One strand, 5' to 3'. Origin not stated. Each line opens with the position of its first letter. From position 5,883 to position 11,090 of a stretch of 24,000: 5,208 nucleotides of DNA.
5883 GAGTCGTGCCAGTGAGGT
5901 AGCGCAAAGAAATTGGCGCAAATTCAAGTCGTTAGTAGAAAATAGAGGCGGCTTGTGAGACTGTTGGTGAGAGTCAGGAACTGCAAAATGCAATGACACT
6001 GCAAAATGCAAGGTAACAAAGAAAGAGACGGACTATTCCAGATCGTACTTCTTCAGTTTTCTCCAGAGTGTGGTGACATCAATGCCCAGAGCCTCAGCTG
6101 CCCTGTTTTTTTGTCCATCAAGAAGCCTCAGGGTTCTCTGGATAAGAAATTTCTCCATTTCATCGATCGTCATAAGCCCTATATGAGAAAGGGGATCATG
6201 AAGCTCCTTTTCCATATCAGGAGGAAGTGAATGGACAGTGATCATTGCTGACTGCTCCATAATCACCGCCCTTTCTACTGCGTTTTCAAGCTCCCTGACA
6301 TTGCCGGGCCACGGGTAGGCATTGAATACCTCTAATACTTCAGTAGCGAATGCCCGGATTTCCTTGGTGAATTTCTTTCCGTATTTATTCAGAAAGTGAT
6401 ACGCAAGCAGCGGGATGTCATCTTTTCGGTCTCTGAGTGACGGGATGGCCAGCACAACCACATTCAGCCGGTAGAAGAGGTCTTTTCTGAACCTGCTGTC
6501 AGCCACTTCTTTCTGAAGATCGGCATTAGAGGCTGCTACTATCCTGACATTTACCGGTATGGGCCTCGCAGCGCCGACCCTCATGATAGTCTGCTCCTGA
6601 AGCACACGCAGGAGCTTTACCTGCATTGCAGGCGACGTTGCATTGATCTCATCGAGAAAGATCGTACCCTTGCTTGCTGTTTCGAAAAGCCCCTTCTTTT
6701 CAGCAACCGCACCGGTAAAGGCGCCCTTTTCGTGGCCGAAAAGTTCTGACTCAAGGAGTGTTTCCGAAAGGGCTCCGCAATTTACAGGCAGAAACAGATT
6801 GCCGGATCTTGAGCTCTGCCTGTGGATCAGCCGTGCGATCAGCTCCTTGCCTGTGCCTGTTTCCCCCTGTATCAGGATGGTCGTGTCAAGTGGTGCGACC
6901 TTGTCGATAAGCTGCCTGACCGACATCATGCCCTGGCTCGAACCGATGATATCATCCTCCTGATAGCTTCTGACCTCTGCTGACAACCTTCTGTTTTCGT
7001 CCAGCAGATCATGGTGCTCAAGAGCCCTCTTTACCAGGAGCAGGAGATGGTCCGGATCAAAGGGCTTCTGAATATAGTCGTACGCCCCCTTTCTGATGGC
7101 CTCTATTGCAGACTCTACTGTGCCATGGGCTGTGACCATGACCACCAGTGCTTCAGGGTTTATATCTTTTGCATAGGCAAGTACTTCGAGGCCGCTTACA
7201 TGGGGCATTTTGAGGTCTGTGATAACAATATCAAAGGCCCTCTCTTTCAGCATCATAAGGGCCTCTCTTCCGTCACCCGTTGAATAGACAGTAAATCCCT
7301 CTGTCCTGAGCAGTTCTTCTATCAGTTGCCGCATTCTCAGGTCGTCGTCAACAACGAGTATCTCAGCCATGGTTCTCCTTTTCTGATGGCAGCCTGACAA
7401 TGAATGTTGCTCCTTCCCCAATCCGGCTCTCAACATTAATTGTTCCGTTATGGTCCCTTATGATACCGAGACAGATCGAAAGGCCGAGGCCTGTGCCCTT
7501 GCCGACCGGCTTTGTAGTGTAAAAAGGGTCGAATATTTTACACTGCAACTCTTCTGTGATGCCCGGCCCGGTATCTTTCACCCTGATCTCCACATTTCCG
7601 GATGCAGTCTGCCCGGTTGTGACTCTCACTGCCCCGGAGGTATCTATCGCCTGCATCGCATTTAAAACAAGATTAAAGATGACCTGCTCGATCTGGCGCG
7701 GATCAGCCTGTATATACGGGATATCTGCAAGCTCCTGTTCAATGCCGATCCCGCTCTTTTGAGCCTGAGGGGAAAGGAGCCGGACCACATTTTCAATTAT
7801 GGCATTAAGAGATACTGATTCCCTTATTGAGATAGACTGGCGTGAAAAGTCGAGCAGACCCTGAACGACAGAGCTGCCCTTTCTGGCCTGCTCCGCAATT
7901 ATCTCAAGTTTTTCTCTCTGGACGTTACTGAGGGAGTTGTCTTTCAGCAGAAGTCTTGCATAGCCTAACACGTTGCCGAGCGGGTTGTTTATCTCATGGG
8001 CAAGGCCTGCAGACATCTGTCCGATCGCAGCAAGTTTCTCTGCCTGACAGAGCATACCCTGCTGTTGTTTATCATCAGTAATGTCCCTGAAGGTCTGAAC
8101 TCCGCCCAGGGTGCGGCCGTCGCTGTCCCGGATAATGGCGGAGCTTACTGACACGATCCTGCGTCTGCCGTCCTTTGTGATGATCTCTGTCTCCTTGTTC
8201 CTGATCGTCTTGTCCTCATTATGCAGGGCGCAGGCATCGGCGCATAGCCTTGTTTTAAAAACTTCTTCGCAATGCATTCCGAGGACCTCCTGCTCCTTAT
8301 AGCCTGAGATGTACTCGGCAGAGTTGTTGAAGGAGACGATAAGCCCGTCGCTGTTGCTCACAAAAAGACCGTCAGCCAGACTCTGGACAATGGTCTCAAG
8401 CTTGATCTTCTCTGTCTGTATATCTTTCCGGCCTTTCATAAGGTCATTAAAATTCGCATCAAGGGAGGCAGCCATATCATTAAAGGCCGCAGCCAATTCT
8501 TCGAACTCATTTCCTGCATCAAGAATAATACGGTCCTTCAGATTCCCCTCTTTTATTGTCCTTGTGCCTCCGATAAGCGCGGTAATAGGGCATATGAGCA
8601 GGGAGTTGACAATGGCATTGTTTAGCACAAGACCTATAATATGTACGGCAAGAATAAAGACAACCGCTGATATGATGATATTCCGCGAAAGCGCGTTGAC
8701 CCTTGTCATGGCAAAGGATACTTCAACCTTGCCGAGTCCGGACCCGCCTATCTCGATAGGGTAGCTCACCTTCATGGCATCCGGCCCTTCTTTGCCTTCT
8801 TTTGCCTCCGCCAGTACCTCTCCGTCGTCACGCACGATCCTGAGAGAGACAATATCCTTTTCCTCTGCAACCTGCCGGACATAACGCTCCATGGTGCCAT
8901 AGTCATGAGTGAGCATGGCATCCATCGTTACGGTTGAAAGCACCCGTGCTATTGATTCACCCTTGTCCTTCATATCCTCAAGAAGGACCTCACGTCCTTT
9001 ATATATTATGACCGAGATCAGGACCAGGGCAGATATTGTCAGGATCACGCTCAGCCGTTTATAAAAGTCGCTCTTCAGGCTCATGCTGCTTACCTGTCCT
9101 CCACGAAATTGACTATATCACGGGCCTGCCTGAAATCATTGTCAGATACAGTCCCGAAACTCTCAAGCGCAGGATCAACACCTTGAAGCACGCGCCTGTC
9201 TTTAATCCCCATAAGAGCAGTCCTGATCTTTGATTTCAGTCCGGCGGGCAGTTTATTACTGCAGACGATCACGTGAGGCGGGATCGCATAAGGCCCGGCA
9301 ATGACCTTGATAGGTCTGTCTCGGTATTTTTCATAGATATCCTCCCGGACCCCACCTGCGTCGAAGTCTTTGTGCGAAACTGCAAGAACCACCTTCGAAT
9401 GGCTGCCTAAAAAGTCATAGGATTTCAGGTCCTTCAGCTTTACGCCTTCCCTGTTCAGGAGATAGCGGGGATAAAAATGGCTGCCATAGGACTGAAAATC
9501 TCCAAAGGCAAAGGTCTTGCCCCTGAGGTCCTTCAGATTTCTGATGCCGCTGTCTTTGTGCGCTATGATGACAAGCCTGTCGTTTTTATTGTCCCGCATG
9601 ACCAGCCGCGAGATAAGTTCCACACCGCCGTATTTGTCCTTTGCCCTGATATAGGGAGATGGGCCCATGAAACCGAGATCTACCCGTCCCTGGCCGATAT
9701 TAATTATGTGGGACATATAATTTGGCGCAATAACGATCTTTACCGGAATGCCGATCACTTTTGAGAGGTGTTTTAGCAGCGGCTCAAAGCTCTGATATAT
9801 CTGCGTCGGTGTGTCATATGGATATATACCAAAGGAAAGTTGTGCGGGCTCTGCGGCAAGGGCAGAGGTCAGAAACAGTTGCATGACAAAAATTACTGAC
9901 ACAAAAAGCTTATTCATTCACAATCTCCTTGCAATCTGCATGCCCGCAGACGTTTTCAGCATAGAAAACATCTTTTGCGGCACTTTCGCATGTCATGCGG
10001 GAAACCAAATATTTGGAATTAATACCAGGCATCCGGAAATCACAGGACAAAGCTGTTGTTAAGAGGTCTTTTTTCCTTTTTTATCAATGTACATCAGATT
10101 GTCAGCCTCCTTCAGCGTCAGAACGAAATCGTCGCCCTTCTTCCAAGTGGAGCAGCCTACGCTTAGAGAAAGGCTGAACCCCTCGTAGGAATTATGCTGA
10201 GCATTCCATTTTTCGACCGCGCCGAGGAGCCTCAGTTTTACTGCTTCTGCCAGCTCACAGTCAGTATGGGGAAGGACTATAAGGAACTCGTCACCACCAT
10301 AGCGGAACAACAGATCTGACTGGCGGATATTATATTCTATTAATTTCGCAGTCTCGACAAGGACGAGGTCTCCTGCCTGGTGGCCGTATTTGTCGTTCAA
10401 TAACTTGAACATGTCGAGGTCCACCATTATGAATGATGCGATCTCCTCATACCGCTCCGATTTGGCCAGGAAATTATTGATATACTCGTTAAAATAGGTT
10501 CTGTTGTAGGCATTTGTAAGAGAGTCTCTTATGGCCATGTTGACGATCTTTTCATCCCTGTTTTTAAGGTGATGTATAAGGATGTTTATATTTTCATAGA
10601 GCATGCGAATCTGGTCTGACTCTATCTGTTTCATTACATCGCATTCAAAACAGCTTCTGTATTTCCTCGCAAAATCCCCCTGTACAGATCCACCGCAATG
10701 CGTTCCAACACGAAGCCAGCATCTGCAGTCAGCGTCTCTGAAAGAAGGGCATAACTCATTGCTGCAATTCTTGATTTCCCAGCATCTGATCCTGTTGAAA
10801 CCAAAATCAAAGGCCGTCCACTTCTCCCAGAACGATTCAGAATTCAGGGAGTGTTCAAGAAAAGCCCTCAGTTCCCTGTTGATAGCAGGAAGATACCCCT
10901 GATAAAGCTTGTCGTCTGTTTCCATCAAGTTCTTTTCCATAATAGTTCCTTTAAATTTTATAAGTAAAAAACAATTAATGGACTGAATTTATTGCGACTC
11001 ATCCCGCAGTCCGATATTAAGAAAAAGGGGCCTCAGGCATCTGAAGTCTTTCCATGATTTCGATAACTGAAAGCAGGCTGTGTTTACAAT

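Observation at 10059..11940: c-di-GMP writer and reader that carry the same Cys-rich 'two-CW'-like sensor domain, encoded side by side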

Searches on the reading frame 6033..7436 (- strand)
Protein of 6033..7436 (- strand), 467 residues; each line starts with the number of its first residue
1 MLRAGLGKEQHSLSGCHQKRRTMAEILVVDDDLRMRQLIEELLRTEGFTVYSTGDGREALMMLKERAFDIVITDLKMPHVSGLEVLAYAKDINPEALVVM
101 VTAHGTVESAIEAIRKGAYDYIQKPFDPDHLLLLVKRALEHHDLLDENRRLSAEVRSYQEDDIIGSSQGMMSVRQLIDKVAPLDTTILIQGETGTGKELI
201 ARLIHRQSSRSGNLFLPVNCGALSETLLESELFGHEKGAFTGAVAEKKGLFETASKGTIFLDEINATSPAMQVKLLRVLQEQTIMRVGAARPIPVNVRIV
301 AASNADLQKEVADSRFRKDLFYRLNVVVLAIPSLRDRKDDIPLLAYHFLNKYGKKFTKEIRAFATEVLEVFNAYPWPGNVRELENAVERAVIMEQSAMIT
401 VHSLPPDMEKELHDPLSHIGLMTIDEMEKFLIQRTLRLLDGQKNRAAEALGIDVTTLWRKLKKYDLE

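Call 3: search_protein_families(library=pfam, proteins=[window:6033-7436:-], max_evalue=0.1)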
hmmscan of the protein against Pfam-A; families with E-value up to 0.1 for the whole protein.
window:6033-7436:- (467 aa): 18 families
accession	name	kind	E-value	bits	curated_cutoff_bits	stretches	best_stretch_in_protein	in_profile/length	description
PF00158.32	Sigma54_activat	-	1.2e-68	230.5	20.2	1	163-329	1-167/168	Sigma-54 interaction domain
PF00072.30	Response_reg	-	4.8e-30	104.4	30.2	1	26-135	1-110/111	Response regulator receiver domain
PF25601.1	AAA_lid_14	-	4.3e-28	97.4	27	1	335-411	1-77/87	AAA+ ATPase lid domain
PF14532.12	Sigma54_activ_2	-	4.2e-18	66.4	25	1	164-334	1-138/138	Sigma-54 interaction domain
PF02954.25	HTH_8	-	2.8e-10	40.2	22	1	424-464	2-42/42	Bacterial regulatory protein, Fis family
PF07728.20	AAA_5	-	7e-08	33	22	1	187-314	2-133/139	AAA domain (dynein-related subfamily)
PF07724.20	AAA_2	-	2.8e-05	24.6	27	1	186-315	5-135/166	AAA domain (Cdc48 subfamily)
PF00004.35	AAA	-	0.00011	23.1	21.2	1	187-317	1-124/131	ATPase family associated with various cellular activities (AAA)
PF20161.5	VpsR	-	0.00075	19.6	23.7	1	26-135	13-120/121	VpsR domain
PF07726.17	AAA_3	-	0.00088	19.6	27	1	256-305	63-112/131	ATPase family associated with various cellular activities (AAA)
PF20030.5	bpMoxR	-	0.0024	17.4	27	1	246-305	90-146/205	MoxR domain in the MoxR-vWA-beta-propeller ternary systems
PF01078.27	Mg_chelatase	-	0.0029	17.5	20.3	0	242-305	93-158/207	Magnesium chelatase, subunit ChlI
PF18024.7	HTH_50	-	0.0033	17.5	27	1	425-466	9-49/50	Helix-turn-helix domain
PF13191.12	AAA_16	-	0.0046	17.9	32.6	1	175-239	14-85/167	AAA ATPase domain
PF00493.29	MCM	-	0.0069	16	23.3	1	184-306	57-174/224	MCM P-loop domain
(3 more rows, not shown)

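Call 4: search_protein_families(library=ncbifam, proteins=[window:6033-7436:-], max_evalue=0.1)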
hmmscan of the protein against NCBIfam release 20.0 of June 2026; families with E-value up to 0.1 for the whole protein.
window:6033-7436:- (467 aa): 125 families (the best 25 are shown)
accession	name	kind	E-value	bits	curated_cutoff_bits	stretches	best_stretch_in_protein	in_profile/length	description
NF008469.0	PRK11361.1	equivalog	7.5e-137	456.8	714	1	23-466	4-456/461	acetoacetate metabolism transcriptional regulator AtoC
TIGR02915.1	PEP_resp_reg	equivalog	7.6e-126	420.5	502.6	1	26-466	1-444/445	PEP-CTERM-box response regulator transcription factor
TIGR01818.1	ntrC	equivalog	9.8e-123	410.3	558.6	2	26-410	1-383/463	nitrogen regulation protein NR(I)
NF007689.0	PRK10365.1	equivalog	4.5e-118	394.8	760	1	24-462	6-440/441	sigma-54-dependent response regulator transcription factor ZraR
NF051870.1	NAssimRespRegNtrX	equivalog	6.5e-118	394.5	600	1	23-463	1-449/452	nitrogen assimilation response regulator NtrX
NF041946.1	LuxO_transreg_Vib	equivalog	1.1e-108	364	800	2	29-411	2-383/463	quorum-sensing sigma-54 dependent transcriptional regulator LuxO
TIGR01817.1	nifA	equivalog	2.3e-105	353.4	528.85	1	145-414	180-448/534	nif-specific transcriptional activator NifA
NF011695.0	PRK15115.1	equivalog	9e-105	351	763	1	21-467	4-439/445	two-component system response regulator GlrR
NF041552.1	TF_PrdR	equivalog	3.7e-104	349.1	795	1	154-465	264-577/577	sigma-54 dependent transcriptional regulator PrdR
NF008176.1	PRK10923.1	equivalog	4.8e-102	341.9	620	2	25-410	5-387/469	nitrogen regulation protein NR(I)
NF050807.1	TransRegFlbDCaul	equivalog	2.9e-99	333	750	1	46-465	23-439/454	sigma-54-dependent transcriptional regulator FlbD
NF049963.1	RespRegFlgRCampy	domain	1.9e-96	323.6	750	1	26-466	3-429/429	fla regulon two-component system response regulator FlgR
NF003451.0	PRK05022.1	equivalog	8.7e-94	315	476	1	138-466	167-510/512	nitric oxide reductase transcriptional regulator NorR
NF038308.1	RNA_repair_RtcR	equivalog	3.3e-93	313.3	650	1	19-410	24-438/530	RNA repair transcriptional activator RtcR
TIGR02329.1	propionate_PrpR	equivalog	2e-91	307.2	499.2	1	139-463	191-526/526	propionate catabolism operon regulatory protein PrpR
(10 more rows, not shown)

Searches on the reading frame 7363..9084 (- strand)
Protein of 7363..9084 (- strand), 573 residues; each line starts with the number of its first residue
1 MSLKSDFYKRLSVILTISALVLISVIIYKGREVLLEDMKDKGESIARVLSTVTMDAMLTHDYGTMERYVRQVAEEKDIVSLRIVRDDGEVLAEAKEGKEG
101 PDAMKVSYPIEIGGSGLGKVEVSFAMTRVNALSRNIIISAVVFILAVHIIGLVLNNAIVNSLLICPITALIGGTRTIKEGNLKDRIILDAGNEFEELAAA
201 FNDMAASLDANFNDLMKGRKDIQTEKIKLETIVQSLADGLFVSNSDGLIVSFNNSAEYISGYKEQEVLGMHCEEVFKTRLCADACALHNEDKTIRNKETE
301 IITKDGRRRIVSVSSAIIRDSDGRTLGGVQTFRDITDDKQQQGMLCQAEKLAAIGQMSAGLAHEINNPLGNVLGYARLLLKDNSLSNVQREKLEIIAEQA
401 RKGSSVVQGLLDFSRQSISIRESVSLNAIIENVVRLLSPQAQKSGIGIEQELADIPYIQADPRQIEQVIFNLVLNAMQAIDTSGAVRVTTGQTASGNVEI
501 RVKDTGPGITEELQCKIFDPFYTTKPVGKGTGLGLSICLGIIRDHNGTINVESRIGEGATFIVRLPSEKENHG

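Call 3: search_protein_families(library=pfam, proteins=[window:7363-9084:-], max_evalue=0.1)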
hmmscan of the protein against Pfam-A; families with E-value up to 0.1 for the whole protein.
window:7363-9084:- (573 aa): 13 families
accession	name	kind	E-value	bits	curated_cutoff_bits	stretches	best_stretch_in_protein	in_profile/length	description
PF02518.31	HATPase_c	-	1.3e-27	96.8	26.4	1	461-568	2-110/111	Histidine kinase-, DNA gyrase B-, and HSP90-like ATPase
PF13426.13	PAS_9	-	1.5e-15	57.7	27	1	238-337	2-103/103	PAS domain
PF00512.31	HisKA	-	1.3e-14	54.4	26.9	1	355-416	3-63/66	His Kinase A (phospho-acceptor) domain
PF00989.32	PAS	-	9.5e-12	45.4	22.6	1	229-335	3-113/113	PAS fold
PF08448.16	PAS_4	-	1.4e-11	45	23.1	1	234-339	2-109/110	PAS fold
PF00672.30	HAMP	-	1.8e-07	31.8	25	1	166-209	9-52/53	HAMP domain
PF08447.18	PAS_3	-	0.0031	18.2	25.6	1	250-325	2-82/89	PAS fold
PF13188.13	PAS_8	-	0.0097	16.2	21.8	1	228-273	2-44/65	PAS domain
PF14035.11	YlzJ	-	0.013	16.2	27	0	25-54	23-52/65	YlzJ-like protein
PF12860.13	PAS_7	-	0.029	15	27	1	234-342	2-114/115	PAS fold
PF14501.12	HATPase_c_5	-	0.033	14.5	22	0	466-553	7-90/102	GHKL domain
PF00388.25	PI-PLC-X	-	0.034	14.2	23.1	1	222-287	62-123/144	Phosphatidylinositol-specific phospholipase C, X domain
PF17152.10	CHASE8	-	0.042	14.6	27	0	38-101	5-68/102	Periplasmic sensor domain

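Call 4: search_protein_families(library=ncbifam, proteins=[window:7363-9084:-], max_evalue=0.1)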
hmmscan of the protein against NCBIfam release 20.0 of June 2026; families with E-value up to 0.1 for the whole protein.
window:7363-9084:- (573 aa): 100 families (the best 25 are shown)
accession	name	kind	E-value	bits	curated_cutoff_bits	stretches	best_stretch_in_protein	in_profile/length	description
NF008468.0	PRK11360.1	equivalog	1.9e-93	313.9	646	1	52-571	112-612/616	two-component system sensor histidine kinase AtoS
NF052574.1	HisKinEspCMyxo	equivalog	1.9e-62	211.6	1200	1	226-569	283-639/785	serine histidine kinase EspC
NF007688.0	PRK10364.1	equivalog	1.5e-55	188.8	479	1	342-570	228-454/460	two-component system sensor histidine kinase ZraS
NF052573.1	HisKinEspAMyxo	equivalog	2.6e-55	187.8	1400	1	219-567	246-611/755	serine histidine kinase EspA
NF046044.1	PnpS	equivalog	2.9e-52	178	400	1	167-566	2-390/390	two-component system histidine kinase PnpS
NF010411.0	PRK13837.1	equivalog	4.8e-52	177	647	1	338-570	434-678/828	two-component system VirA-like sensor kinase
NF045911.1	TCSHisKinNblS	equivalog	4e-48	164.2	1000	1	127-565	173-618/621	two-component system sensor histidine kinase NblS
NF038348.1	T2SS_HK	subfamily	6.4e-48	163.5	450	2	401-566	409-572/574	histidine kinase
NF046026.1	HisKinCckACaul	equivalog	9.4e-45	152.9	1000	1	331-570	279-535/678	cell cycle histidine kinase CckA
NF046020.1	HisKinCckABruc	equivalog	2.9e-43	147.9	1000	1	328-568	454-708/868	cell cycle histidine kinase CckA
NF033092.0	HK_WalK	equivalog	9.9e-43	146.6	725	1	56-566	96-593/594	cell wall metabolism sensor histidine kinase WalK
NF047497.1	HK_LIC_12097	equivalog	2.1e-40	138.6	500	1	222-567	6-366/367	LIC_12097 family sensor histidine kinase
NF010076.0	PRK13557.1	subfamily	7e-39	133.6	631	1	245-570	51-397/540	histidine kinase famiy protein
NF008302.0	PRK11091.1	equivalog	1.4e-38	132.6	838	1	204-567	132-505/779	aerobic respiration two-component sensor histidine kinase ArcB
NF041777.1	sens_FixL_Rhizob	equivalog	8.7e-38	130.2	850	1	220-569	116-483/485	sensor protein FixL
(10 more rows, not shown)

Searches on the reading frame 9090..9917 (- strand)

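Call 3: search_protein_families(library=pfam, proteins=[window:9090-9917:-], max_evalue=0.1)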
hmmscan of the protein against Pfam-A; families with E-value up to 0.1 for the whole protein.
window:9090-9917:- (275 aa): 4 families
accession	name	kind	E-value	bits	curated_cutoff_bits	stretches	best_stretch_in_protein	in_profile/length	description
PF12974.12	Phosphonate-bd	-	3.5e-57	194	27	1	29-261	1-241/242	ABC transporter, phosphonate, periplasmic substrate-binding protein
PF09084.16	NMT1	-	2.9e-06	27.8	20.5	1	56-170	20-128/216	NMT1/THI5 like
PF16868.10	NMT1_3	-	0.0034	17.5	27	1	111-174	89-151/289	NMT1-like family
PF12727.12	PBP_like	-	0.022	14.4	27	1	118-188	75-148/193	PBP superfamily domain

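Call 4: search_protein_families(library=ncbifam, proteins=[window:9090-9917:-], max_evalue=0.1)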
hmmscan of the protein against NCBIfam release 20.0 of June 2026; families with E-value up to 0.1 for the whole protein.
window:9090-9917:- (275 aa): 8 families
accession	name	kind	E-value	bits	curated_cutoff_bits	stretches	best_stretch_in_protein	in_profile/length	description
TIGR01098.1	3A0109s03R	subfamily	5.1e-44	150.7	112.05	1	3-236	3-251/253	phosphate/phosphite/phosphonate ABC transporter substrate-binding protein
TIGR03431.1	PhnD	equivalog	1.3e-37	129.8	261.1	1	3-272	4-286/288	phosphonate ABC transporter substrate-binding protein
TIGR04553.1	ABC_peri_selen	hypoth_equivalog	2.4e-18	66.4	250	1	28-198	3-175/266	putative selenate ABC transporter substrate-binding protein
TIGR01728.1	SsuA_fam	subfamily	1.9e-11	43.7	163.5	1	35-190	11-156/290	aliphatic sulfonate ABC transporter substrate-binding protein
TIGR02122.1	TRAP_TAXI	subfamily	1.1e-08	34.4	84.35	1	1-173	1-180/320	TAXI family TRAP transporter solute-binding subunit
NF049985.1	SBP_like_Rv1680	exception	6.2e-07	29.4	400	1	58-165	31-137/268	Rv1680 family SBP-like protein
NF008588.0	PRK11553.1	subfamily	0.00015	20.8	299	1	10-167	12-161/319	aliphatic sulfonate ABC transporter substrate-binding protein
TIGR01729.1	taurine_ABC_bnd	equivalog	0.0014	18.1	304.25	1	73-188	43-151/300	taurine ABC transporter substrate-binding protein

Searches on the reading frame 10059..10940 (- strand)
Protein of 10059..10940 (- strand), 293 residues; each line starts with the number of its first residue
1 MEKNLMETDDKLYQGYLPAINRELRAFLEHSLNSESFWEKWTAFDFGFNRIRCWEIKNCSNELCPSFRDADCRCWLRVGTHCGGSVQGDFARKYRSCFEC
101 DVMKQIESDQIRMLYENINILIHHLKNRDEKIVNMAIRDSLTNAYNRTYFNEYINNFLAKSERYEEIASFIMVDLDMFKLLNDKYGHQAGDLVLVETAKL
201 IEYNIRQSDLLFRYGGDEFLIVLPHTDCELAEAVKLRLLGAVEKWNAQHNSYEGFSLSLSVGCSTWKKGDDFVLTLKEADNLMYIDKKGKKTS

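Call 3: search_protein_families(library=pfam, proteins=[window:10059-10940:-], max_evalue=0.1)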
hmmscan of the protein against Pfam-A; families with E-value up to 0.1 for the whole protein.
window:10059-10940:- (293 aa): 1 family
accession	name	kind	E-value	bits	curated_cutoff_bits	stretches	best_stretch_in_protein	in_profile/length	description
PF00990.26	GGDEF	-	4.9e-39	134.1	23.8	1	136-291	1-159/161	Diguanylate cyclase, GGDEF domain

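Call 4: search_protein_families(library=ncbifam, proteins=[window:10059-10940:-], max_evalue=0.1)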
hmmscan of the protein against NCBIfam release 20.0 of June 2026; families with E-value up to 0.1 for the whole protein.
window:10059-10940:- (293 aa): 23 families
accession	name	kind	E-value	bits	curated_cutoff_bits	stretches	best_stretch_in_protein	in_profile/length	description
NF007135.0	PRK09581.1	equivalog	1.6e-41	142.6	474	1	124-289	280-447/457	PleD family two-component system response regulator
TIGR00254.1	GGDEF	domain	4.1e-41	140.5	37.4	1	134-291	3-161/168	diguanylate cyclase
NF038266.1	diguan_SiaD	equivalog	1.5e-37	129.4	290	1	124-288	82-246/252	biofilm regulation diguanylate cyclase SiaD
NF051473.1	DigCycDgcsShew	equivalog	1.8e-37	129.3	400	1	97-288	94-282/291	diguanylate cyclase DgcS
NF007423.1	PRK09966.1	equivalog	5.3e-35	121.1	325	1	110-287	213-390/390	diguanylate cyclase DgcN/YfiN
NF007380.0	PRK09894.1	equivalog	5.8e-32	111.2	256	1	114-288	106-278/296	diguanylate cyclase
NF047654.1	DiguCycDgcRLepto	equivalog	2.8e-31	108.5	500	1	124-287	121-286/295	diguanylate cyclase DgcR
NF041606.1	dguan_cyc_DgcA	equivalog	1.2e-26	93.4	370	1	130-288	172-330/340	diguanylate cyclase DgcA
NF040885.1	diguan_DgcJ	equivalog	4.5e-26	91.7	500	1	127-292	332-491/493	diguanylate cyclase DgcJ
NF007298.0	PRK09776.1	equivalog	6.3e-25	87.2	1135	1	133-245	681-793/1111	diguanylate cyclase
NF011955.1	PRK15426.1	equivalog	7.3e-25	87.1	408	1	134-288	396-552/564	cellulose biosynthesis regulator diguanylate cyclase DgcQ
NF007599.0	PRK10245.1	equivalog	6.4e-21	74.2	402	1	125-288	199-361/371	diguanylate cyclase AdrA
NF007474.0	PRK10060.1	equivalog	3.3e-20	71.9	782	1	126-291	227-389/663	cyclic di-GMP phosphodiesterase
NF047872.1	GGDEF_GdpS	equivalog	3.8e-20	72.4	400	1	113-288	168-341/355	GGDEF domain-containing protein GdpS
NF045675.1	PhdiestaseDibA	equivalog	4e-17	61.8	980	1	122-287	189-354/623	phosphodiesterase DibA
NF045718.1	two_CW_domain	domain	3.7e-07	30.4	35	1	52-108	2-79/80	two-CW domain-containing protein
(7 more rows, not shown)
